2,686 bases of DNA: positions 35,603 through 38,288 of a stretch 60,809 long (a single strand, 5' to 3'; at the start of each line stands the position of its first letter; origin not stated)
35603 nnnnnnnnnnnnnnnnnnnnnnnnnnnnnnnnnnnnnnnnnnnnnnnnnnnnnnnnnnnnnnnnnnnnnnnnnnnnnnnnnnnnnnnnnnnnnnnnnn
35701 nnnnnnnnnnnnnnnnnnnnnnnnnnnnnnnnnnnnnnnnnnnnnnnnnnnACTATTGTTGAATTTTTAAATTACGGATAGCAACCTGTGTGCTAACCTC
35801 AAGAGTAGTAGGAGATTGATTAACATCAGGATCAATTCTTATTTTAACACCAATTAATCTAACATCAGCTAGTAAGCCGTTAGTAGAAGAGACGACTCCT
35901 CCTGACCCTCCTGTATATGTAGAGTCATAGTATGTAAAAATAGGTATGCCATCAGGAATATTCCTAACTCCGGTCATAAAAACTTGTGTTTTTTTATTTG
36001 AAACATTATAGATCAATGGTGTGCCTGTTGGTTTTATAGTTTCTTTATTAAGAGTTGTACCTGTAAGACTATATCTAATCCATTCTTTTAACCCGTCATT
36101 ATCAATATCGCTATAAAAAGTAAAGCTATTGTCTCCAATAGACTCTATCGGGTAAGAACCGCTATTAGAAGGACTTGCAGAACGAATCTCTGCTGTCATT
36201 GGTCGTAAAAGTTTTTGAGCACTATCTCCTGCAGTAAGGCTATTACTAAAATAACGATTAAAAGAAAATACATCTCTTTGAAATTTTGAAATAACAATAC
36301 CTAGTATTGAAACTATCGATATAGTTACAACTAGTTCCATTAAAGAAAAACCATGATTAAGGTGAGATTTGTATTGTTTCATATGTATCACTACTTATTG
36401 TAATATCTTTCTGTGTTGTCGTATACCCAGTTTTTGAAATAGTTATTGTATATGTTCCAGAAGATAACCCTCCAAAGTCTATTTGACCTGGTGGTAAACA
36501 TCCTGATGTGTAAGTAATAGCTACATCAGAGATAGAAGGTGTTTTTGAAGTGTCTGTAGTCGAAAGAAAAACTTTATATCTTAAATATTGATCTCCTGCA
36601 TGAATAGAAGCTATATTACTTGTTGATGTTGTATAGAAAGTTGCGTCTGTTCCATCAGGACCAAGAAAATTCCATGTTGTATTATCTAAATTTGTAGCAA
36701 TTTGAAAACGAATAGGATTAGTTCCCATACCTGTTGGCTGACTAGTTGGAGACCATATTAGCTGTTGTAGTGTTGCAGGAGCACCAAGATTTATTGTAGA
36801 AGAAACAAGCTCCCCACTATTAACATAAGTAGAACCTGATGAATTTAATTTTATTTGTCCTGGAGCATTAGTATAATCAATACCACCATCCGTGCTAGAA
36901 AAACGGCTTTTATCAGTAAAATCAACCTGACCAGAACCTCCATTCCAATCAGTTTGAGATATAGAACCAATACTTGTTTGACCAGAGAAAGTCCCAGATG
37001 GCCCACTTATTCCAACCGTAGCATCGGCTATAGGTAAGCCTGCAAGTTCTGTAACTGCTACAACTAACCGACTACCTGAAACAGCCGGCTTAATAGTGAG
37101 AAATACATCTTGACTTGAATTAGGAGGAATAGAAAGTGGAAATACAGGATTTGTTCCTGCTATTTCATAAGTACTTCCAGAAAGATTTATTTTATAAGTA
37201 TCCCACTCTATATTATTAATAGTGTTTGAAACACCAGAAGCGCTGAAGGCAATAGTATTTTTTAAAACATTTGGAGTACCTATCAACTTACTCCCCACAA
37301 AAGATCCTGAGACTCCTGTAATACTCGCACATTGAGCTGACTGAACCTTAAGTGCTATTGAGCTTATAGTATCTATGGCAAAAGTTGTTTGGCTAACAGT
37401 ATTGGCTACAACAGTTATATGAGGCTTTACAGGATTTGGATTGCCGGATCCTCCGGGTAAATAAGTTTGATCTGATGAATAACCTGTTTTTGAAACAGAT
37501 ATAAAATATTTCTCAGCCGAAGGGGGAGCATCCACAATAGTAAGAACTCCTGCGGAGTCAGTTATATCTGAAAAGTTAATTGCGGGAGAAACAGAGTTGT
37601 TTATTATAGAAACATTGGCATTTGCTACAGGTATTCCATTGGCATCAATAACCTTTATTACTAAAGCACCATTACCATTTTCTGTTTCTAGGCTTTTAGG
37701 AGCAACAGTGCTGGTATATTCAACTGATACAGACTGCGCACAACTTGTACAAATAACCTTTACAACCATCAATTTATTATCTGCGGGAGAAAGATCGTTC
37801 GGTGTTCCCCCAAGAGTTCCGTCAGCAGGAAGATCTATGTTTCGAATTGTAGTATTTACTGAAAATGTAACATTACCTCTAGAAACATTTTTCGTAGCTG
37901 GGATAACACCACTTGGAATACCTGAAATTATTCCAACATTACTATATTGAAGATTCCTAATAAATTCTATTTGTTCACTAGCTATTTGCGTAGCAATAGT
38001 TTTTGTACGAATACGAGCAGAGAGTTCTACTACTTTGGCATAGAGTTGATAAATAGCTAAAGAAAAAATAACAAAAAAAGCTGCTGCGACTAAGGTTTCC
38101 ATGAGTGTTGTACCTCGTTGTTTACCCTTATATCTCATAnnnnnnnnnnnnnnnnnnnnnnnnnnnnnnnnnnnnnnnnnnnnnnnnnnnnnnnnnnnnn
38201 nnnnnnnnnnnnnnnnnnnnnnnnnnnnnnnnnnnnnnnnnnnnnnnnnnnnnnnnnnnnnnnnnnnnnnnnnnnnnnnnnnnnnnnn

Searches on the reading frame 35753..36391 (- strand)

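Call 52: search_protein_families(library=pfam, proteins=[window:35753-36391:-], max_evalue=0.001)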
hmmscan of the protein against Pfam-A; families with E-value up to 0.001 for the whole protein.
window:35753-36391:- (212 aa): 1 family
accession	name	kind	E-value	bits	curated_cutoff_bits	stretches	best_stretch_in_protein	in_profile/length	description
PF07963.17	N_methyl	-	5.1e-05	23.1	21.2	1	12-34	4-26/27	Prokaryotic N-terminal methylation motif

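Call 54: search_protein_families(library=ncbifam, proteins=[window:35753-36391:-], max_evalue=0.01)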
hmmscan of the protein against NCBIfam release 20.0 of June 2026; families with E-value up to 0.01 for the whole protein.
window:35753-36391:- (212 aa): 2 families
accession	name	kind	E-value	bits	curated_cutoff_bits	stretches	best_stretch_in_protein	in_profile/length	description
TIGR02532.1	IV_pilin_GFxxxE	domain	5.9e-05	22.7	16.3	1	13-32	2-21/24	prepilin-type N-terminal cleavage/methylation domain-containing protein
NF007862.0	PRK10574.1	equivalog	0.0036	17.4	138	1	12-39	4-32/145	prepilin peptidase-dependent pilin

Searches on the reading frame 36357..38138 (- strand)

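Call 52: search_protein_families(library=pfam, proteins=[window:36357-38138:-], max_evalue=0.001)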
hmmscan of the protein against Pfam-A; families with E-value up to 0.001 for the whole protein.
window:36357-38138:- (593 aa): 2 families
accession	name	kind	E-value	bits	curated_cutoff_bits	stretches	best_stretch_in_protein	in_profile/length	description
PF13620.12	CarboxypepD_reg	-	1.7e-12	48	32.3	1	162-250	5-76/82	Carboxypeptidase regulatory-like domain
PF13715.12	CarbopepD_reg_2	-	1.6e-05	25.3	32.2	0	557-590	40-73/88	CarboxypepD_reg-like domain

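Call 54: search_protein_families(library=ncbifam, proteins=[window:36357-38138:-], max_evalue=0.01)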
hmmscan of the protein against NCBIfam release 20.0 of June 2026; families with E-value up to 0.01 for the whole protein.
window:36357-38138:- (593 aa): 3 families
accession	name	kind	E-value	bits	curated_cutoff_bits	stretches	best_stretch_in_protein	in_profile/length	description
TIGR01707.1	gspI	equivalog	0.001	19.5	44.35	1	9-58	1-50/101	type II secretion system minor pseudopilin GspI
NF041013.1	T4P_ComGE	equivalog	0.0017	18.4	49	1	6-58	2-54/83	competence type IV pilus minor pilin ComGE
TIGR01711.1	gspJ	equivalog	0.0071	16.2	64.85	0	8-40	1-33/192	type II secretion system minor pseudopilin GspJ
